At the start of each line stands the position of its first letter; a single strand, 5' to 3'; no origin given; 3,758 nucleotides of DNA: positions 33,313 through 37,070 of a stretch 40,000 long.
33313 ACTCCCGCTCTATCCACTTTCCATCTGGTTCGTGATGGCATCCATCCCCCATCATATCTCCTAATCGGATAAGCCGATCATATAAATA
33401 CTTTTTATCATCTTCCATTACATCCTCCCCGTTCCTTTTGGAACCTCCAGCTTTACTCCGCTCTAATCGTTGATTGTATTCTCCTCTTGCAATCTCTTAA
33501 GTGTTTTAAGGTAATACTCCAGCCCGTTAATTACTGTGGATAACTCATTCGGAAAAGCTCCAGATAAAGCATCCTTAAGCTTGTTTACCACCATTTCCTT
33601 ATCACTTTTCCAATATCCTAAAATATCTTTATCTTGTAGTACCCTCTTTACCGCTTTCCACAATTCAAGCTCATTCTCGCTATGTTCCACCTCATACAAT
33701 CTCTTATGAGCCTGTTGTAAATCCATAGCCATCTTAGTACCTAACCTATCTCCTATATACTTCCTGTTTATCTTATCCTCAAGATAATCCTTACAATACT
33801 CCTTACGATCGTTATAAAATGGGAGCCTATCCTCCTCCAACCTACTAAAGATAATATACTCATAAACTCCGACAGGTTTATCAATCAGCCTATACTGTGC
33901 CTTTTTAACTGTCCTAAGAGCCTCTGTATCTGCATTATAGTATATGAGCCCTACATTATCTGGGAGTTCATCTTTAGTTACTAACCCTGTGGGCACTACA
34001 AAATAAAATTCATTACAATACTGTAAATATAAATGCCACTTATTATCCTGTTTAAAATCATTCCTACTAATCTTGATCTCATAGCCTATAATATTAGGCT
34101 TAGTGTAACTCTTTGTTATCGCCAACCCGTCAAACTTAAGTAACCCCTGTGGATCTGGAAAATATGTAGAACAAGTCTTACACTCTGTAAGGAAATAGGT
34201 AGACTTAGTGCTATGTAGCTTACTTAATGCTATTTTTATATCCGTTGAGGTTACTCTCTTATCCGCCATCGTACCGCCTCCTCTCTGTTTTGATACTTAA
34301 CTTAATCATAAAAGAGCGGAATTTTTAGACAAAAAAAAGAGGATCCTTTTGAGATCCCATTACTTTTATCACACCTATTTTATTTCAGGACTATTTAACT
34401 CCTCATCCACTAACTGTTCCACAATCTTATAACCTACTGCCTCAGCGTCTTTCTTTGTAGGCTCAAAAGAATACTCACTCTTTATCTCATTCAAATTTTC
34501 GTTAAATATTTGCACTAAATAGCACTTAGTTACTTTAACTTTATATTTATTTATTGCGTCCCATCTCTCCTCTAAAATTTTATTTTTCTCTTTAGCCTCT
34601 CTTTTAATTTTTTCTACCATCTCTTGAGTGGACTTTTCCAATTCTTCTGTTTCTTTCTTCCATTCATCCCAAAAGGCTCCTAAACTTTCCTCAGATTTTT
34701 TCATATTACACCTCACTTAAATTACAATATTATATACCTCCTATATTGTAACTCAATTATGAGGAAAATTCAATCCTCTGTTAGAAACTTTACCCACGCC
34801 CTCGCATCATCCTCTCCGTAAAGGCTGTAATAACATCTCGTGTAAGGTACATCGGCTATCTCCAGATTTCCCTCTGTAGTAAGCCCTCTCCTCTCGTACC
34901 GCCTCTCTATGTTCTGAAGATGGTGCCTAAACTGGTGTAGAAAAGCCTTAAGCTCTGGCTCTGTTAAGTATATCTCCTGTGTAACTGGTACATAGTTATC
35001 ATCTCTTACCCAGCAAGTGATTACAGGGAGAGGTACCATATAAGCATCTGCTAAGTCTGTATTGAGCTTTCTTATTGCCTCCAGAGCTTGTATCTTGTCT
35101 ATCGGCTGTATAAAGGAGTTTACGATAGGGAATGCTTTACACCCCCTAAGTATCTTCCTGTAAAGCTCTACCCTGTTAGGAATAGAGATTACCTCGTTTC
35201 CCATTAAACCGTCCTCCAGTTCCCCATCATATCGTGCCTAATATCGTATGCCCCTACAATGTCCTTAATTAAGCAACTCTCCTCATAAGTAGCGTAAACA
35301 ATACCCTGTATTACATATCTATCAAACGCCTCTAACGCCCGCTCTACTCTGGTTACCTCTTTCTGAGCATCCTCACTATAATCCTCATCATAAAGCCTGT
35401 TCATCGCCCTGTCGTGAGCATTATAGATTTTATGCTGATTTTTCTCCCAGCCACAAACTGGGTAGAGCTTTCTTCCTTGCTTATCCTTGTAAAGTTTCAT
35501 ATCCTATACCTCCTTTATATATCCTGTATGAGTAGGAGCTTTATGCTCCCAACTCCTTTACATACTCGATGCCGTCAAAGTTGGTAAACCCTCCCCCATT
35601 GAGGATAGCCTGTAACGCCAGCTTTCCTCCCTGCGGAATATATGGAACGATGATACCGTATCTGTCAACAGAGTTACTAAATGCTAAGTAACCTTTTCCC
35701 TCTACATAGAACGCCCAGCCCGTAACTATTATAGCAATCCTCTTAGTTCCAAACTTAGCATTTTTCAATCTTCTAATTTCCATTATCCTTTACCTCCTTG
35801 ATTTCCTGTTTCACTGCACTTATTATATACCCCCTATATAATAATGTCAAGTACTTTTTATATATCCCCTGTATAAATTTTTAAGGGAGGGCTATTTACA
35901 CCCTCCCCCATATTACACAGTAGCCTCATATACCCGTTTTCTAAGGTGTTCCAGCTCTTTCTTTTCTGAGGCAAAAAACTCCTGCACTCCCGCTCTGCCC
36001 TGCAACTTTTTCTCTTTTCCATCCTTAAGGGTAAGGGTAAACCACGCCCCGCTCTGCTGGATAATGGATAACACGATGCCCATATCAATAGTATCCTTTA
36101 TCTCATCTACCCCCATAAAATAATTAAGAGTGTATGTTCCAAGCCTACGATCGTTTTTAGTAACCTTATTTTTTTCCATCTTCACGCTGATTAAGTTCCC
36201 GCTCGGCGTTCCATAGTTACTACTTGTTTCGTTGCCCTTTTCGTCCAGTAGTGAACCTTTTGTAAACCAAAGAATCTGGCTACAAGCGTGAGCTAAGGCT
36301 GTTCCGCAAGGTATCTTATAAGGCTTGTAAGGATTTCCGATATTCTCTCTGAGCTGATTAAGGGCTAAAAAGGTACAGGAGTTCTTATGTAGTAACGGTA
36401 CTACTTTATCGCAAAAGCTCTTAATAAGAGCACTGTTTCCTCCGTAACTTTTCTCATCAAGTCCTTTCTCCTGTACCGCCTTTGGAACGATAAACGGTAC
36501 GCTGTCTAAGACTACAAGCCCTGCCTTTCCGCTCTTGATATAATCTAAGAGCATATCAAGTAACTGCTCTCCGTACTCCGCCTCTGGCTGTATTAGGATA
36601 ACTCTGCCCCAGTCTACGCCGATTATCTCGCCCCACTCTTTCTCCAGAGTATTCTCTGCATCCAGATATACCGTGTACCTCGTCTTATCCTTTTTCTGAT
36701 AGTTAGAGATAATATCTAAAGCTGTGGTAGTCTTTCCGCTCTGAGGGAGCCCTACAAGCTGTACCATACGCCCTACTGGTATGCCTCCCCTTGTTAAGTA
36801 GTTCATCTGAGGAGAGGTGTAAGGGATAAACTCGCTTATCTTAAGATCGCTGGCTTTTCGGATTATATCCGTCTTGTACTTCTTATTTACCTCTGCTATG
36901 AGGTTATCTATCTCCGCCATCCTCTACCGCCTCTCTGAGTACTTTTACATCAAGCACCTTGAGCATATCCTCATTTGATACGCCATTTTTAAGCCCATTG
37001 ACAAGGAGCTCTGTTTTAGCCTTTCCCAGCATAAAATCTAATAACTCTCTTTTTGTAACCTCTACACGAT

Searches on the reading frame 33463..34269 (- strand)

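Call 59: search_protein_families(library=phrogs, proteins=[window:33463-34269:-], max_evalue=0.00001)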
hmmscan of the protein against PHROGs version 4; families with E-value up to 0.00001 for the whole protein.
window:33463-34269:- (268 aa): 3 families
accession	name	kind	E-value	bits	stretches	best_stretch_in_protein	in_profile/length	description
phrog_5429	-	DNA, RNA and nucleotide metabolism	1e-22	81.9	1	5-127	3-137/176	DNA repair protein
phrog_2776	-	unknown function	1.9e-22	80.9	1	42-159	41-157/181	-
phrog_14517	-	unknown function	1e-06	29.5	1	59-115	59-120/296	-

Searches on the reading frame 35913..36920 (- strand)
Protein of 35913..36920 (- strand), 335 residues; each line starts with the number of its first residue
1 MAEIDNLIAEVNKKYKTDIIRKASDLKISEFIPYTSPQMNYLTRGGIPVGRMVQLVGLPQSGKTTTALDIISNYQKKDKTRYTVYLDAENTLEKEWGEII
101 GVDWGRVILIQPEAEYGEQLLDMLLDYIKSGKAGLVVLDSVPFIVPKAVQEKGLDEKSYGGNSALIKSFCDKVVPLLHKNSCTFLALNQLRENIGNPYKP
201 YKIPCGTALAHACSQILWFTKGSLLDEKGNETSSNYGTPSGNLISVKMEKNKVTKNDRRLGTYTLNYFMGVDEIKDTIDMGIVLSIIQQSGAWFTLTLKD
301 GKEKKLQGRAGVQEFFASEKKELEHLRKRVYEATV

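Call 59: search_protein_families(library=phrogs, proteins=[window:35913-36920:-], max_evalue=0.00001)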
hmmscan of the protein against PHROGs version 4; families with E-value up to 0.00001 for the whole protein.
window:35913-36920:- (335 aa): 2 families
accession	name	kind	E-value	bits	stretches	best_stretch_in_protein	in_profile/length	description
phrog_97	-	other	3.1e-69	235.5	2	3-224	19-256/506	UvsX-like recombinase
phrog_8337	-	DNA, RNA and nucleotide metabolism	1e-28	101.5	1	8-214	26-234/273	DNA repair protein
